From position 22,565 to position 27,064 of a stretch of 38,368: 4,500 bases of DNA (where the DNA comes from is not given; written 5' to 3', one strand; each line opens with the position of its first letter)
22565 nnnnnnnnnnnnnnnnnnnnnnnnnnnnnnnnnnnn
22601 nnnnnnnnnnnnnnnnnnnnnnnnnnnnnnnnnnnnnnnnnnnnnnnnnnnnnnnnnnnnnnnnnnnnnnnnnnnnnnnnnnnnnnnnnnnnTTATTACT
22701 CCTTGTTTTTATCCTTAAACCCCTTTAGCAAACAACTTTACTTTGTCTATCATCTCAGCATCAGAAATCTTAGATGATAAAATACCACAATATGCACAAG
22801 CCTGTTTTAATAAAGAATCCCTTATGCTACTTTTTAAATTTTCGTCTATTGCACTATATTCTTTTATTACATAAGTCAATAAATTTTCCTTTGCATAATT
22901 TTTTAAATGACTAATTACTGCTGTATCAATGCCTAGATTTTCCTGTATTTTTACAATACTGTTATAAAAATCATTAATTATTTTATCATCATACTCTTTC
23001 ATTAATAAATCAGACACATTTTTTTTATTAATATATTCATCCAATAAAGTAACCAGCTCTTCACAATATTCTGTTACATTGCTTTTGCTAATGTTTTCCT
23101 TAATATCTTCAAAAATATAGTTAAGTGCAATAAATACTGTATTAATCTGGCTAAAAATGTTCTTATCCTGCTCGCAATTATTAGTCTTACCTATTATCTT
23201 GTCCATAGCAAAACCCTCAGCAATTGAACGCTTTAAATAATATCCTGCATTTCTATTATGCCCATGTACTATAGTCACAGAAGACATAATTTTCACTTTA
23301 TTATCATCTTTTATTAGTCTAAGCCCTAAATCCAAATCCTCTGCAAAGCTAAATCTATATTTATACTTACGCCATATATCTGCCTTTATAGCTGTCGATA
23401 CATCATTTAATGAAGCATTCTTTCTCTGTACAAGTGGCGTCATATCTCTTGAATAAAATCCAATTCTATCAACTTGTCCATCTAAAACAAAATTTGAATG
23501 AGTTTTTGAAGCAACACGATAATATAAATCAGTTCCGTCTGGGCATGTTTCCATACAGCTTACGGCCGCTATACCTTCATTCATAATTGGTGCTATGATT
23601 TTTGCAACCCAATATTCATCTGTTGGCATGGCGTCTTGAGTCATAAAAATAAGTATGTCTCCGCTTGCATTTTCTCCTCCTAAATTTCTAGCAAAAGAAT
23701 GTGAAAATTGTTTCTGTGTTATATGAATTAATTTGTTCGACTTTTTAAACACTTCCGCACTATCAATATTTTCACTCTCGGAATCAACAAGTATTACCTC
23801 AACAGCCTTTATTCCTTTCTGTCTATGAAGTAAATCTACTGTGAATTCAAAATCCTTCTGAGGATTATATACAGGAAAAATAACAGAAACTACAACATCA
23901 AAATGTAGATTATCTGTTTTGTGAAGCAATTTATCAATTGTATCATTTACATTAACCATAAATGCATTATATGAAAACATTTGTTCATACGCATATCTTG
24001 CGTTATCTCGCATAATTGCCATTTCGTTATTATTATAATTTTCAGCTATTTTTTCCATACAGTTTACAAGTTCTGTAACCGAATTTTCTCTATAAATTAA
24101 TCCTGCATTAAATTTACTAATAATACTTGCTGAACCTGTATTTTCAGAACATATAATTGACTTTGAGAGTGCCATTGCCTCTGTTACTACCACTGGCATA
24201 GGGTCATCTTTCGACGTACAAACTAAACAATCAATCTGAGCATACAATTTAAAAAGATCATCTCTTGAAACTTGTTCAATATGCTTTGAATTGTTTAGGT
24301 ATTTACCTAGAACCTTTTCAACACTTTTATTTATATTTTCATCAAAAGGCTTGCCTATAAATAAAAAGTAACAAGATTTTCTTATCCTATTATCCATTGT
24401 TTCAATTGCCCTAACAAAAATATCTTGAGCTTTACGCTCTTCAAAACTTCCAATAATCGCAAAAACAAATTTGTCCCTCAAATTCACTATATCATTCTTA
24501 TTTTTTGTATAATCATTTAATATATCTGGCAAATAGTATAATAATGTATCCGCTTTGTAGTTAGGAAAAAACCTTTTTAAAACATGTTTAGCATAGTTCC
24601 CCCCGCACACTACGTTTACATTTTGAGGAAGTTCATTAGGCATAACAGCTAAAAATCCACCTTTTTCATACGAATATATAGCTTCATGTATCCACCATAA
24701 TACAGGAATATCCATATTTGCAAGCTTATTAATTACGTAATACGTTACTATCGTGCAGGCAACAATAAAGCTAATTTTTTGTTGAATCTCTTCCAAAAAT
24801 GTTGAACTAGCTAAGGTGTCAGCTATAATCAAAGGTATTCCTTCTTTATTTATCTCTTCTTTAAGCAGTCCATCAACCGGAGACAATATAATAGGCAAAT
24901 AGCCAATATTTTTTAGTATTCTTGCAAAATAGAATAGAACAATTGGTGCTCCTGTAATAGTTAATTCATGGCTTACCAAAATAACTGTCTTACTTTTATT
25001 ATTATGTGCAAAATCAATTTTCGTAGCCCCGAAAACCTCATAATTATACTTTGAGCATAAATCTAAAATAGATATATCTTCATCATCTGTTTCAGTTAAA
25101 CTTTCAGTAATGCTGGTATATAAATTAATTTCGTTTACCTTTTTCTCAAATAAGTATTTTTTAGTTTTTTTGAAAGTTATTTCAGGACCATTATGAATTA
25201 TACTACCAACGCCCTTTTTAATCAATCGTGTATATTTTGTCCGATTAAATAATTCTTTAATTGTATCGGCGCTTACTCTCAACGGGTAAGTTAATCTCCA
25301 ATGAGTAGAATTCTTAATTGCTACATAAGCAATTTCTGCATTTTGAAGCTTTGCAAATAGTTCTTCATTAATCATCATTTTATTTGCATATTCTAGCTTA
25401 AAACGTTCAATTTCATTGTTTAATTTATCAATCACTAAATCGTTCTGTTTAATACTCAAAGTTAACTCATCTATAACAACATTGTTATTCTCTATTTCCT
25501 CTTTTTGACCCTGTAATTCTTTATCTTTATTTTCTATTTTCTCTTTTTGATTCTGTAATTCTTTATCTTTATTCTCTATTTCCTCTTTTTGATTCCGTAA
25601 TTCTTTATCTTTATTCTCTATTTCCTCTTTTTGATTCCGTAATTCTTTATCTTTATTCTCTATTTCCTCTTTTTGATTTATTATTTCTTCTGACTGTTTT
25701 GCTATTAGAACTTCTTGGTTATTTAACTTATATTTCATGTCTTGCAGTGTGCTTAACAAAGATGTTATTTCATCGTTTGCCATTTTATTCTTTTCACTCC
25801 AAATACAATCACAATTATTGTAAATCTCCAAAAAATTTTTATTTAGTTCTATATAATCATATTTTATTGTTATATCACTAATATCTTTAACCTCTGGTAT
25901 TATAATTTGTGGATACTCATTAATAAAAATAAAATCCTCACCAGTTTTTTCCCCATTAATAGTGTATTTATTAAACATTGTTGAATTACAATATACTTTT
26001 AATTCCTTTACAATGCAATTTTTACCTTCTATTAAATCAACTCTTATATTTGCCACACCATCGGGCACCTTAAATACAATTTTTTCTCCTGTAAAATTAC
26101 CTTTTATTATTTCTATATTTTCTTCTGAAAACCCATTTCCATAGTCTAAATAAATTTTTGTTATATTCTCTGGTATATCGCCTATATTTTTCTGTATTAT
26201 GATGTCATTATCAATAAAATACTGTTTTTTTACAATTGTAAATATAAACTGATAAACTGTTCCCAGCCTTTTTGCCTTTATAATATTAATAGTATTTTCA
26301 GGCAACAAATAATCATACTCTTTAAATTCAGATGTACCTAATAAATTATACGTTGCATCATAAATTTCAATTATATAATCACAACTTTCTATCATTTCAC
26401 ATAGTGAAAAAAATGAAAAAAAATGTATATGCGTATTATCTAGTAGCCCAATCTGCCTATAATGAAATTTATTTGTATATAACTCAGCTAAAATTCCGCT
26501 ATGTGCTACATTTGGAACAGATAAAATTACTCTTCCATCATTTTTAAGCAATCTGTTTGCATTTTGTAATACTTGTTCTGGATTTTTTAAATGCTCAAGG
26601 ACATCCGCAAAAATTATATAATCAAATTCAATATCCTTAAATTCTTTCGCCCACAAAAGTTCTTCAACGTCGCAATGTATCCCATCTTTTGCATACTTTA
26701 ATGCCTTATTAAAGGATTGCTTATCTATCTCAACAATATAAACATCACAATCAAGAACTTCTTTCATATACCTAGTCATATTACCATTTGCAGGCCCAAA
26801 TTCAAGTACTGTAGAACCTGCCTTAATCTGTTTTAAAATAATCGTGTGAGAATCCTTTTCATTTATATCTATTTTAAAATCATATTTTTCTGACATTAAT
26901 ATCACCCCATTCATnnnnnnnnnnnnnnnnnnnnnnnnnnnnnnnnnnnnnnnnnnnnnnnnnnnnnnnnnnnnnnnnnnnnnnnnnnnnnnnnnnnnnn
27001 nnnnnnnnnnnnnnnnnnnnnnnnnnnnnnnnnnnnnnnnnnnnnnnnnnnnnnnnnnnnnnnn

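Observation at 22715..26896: Single ~1390-aa polypeptide combining methyltransferase, coiled-coil and two glycosyltransferase domains: candidate polymerase/molecular-ruler/chain-terminator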

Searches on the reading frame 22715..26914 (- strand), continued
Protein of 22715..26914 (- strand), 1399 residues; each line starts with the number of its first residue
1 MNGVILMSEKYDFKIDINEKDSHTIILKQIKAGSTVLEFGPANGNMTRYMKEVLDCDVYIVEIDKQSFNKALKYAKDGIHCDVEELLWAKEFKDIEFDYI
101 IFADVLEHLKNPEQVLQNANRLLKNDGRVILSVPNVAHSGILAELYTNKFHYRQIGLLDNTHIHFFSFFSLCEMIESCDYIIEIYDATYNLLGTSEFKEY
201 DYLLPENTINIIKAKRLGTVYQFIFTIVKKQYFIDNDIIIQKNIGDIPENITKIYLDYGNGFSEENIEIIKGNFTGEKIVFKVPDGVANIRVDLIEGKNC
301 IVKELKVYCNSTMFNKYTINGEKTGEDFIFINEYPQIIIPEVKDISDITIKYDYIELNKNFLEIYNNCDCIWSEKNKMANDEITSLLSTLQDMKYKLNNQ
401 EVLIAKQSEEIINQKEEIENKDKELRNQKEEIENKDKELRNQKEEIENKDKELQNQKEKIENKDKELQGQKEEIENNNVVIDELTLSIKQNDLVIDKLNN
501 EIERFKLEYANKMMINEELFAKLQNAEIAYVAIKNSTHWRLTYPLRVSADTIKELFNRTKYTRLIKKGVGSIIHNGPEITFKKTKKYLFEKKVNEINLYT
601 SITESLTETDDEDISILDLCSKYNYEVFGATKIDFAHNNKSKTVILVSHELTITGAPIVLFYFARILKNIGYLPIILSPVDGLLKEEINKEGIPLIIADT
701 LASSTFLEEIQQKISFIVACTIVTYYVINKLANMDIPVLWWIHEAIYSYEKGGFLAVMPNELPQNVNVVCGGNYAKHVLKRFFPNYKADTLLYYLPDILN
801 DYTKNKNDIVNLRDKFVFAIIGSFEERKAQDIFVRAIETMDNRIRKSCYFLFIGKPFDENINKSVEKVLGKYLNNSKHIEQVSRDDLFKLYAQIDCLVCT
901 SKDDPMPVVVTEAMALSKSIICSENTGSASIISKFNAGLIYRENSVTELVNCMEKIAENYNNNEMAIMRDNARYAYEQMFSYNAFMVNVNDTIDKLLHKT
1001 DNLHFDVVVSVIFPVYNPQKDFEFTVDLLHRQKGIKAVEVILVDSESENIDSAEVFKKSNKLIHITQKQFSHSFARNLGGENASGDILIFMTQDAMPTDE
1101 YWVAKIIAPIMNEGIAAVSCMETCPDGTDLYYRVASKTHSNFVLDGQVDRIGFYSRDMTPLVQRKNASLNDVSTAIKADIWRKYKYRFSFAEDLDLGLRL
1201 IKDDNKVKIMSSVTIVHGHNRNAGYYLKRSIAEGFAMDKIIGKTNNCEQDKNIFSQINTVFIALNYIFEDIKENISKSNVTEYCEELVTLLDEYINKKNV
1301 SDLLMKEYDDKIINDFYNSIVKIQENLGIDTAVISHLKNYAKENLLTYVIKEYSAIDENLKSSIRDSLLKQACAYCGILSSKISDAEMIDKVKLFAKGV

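Call 51: search_solved_structures(query=A1, max_evalue=1)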
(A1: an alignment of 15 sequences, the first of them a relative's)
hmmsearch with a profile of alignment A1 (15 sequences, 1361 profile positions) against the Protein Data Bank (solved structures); distinct sequences matched with E-value up to 1: 115 (the best 60 are shown).
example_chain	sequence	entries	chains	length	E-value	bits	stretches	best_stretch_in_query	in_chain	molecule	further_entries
3cc8_A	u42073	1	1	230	1.9e-35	125.2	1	13-186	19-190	Putative methyltransferase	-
9m88_C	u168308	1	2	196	9.2e-16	60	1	759-919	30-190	Glycogen synthase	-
6e59_A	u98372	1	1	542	9.8e-16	59.9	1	760-938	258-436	Substance-P receptor, GlgA glycogen synthase, Substance-P receptor chimera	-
2bfw_A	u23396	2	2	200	9.8e-16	59.9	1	759-919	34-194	GLGA GLYCOGEN SYNTHASE | PGS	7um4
6hll_A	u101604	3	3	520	1.1e-15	59.7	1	760-938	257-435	Substance-P receptor,GlgA glycogen synthase,Substance-P receptor | Substance-P receptor,Substance-P receptor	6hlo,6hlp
6kp6_A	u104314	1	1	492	1.5e-15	59.3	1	760-936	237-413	Muscarinic acetylcholine receptor M4,GlgA glycogen synthase,Muscarinic acetylcholine recep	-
2bis_A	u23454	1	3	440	3.4e-15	58.1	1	760-921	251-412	GLGA GLYCOGEN SYNTHASE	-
3fro_A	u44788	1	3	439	3.4e-15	58.1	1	760-921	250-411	GlgA glycogen synthase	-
6kqi_A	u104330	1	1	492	3.5e-15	58.1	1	760-924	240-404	Cannabinoid receptor 1,GlgA glycogen synthase,Cannabinoid receptor 1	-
5u09_A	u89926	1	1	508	3.8e-15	57.9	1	760-924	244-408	Cannabinoid receptor 1,GlgA glycogen synthase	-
9b9y_R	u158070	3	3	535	4.1e-15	57.8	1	760-924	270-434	Cannabinoid receptor 1,Glycogen synthase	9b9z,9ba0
7w41_A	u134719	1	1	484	4.3e-15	57.8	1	760-920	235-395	Gastrin-releasing peptide receptor,GlgA glycogen synthase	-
3l01_A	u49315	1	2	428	4.4e-15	57.7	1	760-920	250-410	GlgA glycogen synthase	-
7fee_A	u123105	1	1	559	4.4e-15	57.7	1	760-924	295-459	Cannabinoid receptor 1,GlgA glycogen synthase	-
6v9s_A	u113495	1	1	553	4.4e-15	57.7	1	760-920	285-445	Orexin receptor type 1,GlgA glycogen synthase chimera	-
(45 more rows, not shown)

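Call 64: find_encoding_contigs(protein=P0026, flank=10000, max_places=3)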
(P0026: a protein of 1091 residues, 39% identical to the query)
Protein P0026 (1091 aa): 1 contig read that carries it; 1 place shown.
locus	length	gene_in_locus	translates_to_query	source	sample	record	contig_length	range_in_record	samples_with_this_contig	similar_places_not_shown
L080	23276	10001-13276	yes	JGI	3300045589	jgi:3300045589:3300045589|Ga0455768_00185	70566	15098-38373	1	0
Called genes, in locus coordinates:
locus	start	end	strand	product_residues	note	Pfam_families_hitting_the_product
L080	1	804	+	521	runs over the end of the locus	PF12801:Fer4_5, PF04205:FMN_bind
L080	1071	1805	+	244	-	PF04256:DUF434, PF18481:DUF5616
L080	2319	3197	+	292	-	PF00483:NTP_transferase, PF12804:NTP_transf_3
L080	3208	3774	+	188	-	PF00908:dTDP_sugar_isom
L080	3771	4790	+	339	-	PF01073:3Beta_HSD, PF01370:Epimerase, PF02719:Polysacc_synt_2, PF04321:RmlD_sub_bind, PF07993:NAD_binding_4, PF16363:GDP_Man_Dehyd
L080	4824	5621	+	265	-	PF00535:Glycos_transf_2, PF13641:Glyco_tranf_2_3 (weak)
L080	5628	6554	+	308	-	PF00535:Glycos_transf_2, PF13641:Glyco_tranf_2_3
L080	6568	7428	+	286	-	PF01370:Epimerase, PF04321:RmlD_sub_bind, PF01073:3Beta_HSD, PF02719:Polysacc_synt_2, PF16363:GDP_Man_Dehyd, PF07993:NAD_binding_4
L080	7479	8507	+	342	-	-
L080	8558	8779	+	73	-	-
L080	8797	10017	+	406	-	PF13555:AAA_29 (weak), PF00005:ABC_tran, PF14524:Wzt_C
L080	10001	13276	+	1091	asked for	PF07021:MetW, PF13489:Methyltransf_23, PF08241:Methyltransf_11 (weak), PF00535:Glycos_transf_2, PF13641:Glyco_tranf_2_3 (weak), PF13632:Glyco_trans_2_3 (faint), PF13641:Glyco_tranf_2_3, PF00535:Glycos_transf_2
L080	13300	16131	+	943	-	PF09586:YfhO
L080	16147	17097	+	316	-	PF00535:Glycos_transf_2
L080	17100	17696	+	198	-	PF13489:Methyltransf_23, PF07021:MetW, PF13847:Methyltransf_31, PF08241:Methyltransf_11, PF08242:Methyltransf_12, PF13649:Methyltransf_25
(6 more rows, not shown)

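Call 70: search_solved_structures(query=L028:7131-8381:+, max_evalue=0.001)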
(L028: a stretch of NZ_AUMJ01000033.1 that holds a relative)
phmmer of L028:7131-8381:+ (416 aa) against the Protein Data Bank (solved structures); distinct sequences matched with E-value up to 0.001: 2.
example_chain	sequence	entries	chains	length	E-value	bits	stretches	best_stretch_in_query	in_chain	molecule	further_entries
2x0d_A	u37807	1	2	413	1.7e-154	517.8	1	4-416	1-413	WSAF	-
2x0e_A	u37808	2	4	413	6.5e-153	512.6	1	4-416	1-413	WSAF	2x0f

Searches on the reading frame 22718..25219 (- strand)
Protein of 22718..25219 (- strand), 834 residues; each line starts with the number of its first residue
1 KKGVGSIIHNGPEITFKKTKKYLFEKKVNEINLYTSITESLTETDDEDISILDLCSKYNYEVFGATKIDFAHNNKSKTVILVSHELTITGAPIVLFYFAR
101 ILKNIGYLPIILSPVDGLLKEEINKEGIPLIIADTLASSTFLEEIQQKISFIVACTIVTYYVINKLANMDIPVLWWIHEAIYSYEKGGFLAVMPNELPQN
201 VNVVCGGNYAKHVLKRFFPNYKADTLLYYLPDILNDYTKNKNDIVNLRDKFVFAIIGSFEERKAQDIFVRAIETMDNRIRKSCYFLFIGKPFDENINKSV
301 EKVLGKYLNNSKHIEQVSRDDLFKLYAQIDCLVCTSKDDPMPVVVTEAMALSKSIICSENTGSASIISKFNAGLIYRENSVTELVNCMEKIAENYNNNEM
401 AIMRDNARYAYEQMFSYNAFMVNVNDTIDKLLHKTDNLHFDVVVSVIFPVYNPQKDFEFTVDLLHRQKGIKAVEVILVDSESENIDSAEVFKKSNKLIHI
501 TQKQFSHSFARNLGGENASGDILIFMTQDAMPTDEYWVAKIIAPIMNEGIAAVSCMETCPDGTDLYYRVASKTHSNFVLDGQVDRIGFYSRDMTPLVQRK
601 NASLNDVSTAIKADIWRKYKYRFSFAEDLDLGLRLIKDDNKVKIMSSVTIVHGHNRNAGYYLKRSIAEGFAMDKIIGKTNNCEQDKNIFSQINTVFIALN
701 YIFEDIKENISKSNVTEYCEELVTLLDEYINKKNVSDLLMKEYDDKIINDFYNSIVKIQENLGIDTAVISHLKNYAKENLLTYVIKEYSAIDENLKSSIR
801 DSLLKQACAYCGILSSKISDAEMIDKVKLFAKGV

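Call 45: predict_structure(alignment_id=A4)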
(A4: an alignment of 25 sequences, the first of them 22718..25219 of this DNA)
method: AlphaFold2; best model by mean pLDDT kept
length: 834 residues; sequences in the alignment: 25
mean_pLDDT: 85.9   pTM: 0.52
mean pLDDT of the five models: 85.9, 85.6, 84.7, 84.0, 83.9
residues with pLDDT >= 90: 393; 70-90: 361; 50-70: 53; < 50: 27
segments of 3 or more residues with pLDDT < 50: 1-3, 26-47
pLDDT, mean of each block of 10 residues (from residue 1): 61 72 53 31 48 91 86 79 86 89 91 91 91 90 87 90 80 90 77 80 90 84 89 70 68 92 94 96 94 93 92 84 84 93 91 94 91 94 98 92 93 90 84 68 96 86 93 96 81 93 88 97 95 93 90 92 92 82 77 85 91 97 88 94 89 92 92 76 81 90 81 82 88 69 90 83 83 93 89 91 95 91 88 77
secondary structure, 60 per line:
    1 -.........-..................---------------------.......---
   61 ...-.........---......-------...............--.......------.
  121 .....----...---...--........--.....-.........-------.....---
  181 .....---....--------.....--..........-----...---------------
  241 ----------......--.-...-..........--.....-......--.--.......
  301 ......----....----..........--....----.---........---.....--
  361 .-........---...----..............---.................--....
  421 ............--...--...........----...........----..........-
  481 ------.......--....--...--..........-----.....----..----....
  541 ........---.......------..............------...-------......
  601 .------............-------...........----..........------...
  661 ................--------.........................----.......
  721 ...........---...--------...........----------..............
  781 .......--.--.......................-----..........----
elements in order (helices of 4 or more, strands of 3 or more residues): H2-10 H12-29 H51-57 E61-63 H65-73 E77-82 H90-104 E107-113 H120-125 E130-132 H141-148 E151-155 H157-165 E173-177 H181-185 H189-192 E201-205 H208-217 E223-225 E251-256 H265-274 H277-281 E283-288 H294-306 E311-314 H319-328 E331-334 H343-350 E354-358 H363-370 E374-376 H381-394 H398-414 H417-432 E440-450 H455-465 E470-479 H487-493 E496-499 H507-516 E522-526 H537-548 E552-558 H565-578 E585-587 H595-601 E608-612 H613-619 H627-637 E642-651 H658-676 H685-709 H715-731 H746-756 H767-787 H793-815 H821-830
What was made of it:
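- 23924..25039 (-): GT4 (GT-B, retaining-type) glycosyltransferase domain (aa ~620-991). AlphaFold model (call 45).
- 22718..23248 (-): C-terminal alpha-helical bundle (aa 1217-1393), function unknown. AlphaFold helices (call 45).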

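Call 48: fold_search(model_id=the predicted structure, library=pdb)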
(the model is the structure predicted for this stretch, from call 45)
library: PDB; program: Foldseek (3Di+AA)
matches with E <= 10: 1627; with E <= 0.001: 742
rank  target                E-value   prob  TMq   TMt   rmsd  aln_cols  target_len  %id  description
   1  4xsu_A                2.6e-15  1.00  0.36  0.78   4.1       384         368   16  Crystal structure of Anabaena Alr3699/HepE in complex with UDP and glucose (released 2016-01-13)
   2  4xsr_B                2.7e-14  1.00  0.37  0.79   3.7       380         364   16  Crystal structure of Anabaena Alr3699/HepE in complex with UDP-glucose (released 2016-01-13)
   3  4xsu_B                4.1e-14  1.00  0.37  0.80   3.7       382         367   15  Crystal structure of Anabaena Alr3699/HepE in complex with UDP and glucose (released 2016-01-13)
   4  4xsp_A                4.1e-14  1.00  0.37  0.80   3.7       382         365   16  Crystal structure of Anabaena Alr3699/HepE in complex with UDP (released 2016-01-13)
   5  4xso_A                5.9e-14  1.00  0.37  0.80   3.6       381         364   16  Crystal structure of apo-form Alr3699/HepE from Anabaena sp. strain PCC 7120 (released 2016-01-13)
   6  8b62_A                1.1e-13  1.00  0.33  0.70   6.2       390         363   12  Crystal Structure of P. aeruginosa WaaG in complex with UDP-galactose (released 2023-10-04)
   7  3fro_A                1.5e-13  1.00  0.34  0.62   6.3       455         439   16  Crystal structure of Pyrococcus abyssi glycogen synthase with open and closed conformations (released 2010-01-12)
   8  3l01_A                3.5e-13  1.00  0.34  0.63   6.2       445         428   16  Crystal structure of monomeric glycogen synthase from Pyrococcus abyssi (released 2010-12-29)
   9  2bis_A                4.3e-13  1.00  0.35  0.63   5.8       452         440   16  Structure of glycogen synthase from Pyrococcus abyssi (released 2005-11-28)
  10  6kih_A                6.5e-13  1.00  0.34  0.67   6.2       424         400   16  Sucrose-phosphate synthase (tll1590) from Thermosynechococcus elongatus (released 2020-05-27)
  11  6kih_B                1.0e-12  1.00  0.34  0.68   6.1       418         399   15  Sucrose-phosphate synthase (tll1590) from Thermosynechococcus elongatus (released 2020-05-27)
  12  8b5s_A                1.2e-12  1.00  0.33  0.71   6.1       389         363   12  Crystal Structure of P. aeruginosa WaaG in complex with UDP-glucose (released 2023-10-04)
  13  7mi0                  1.5e-12  1.00  0.36  0.75   4.5       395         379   16  Crystal Structure of Glycosyltransferase from Rickettsia africae ESF-5 (released 2021-04-28)
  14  6n1x                  1.6e-12  1.00  0.34  0.72   4.4       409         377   10  BshA from Staphylococcus aureus complexed with UDP and N-acetylglucosamine (released 2019-08-21)
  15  6d9t                  1.6e-12  1.00  0.33  0.69   5.9       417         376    9  BshA from Staphylococcus aureus complexed with UDP (released 2019-05-08)
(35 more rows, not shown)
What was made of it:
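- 23924..25039 (-): Foldseek HepE/WaaG/PglA/BshA with TM 0.7-0.8 (call 48).
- On WsaE-type methyltransferase-glycosyltransferase fusions of Bacillota: The GT4 resembles UDP-hexose enzymes (call 48).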
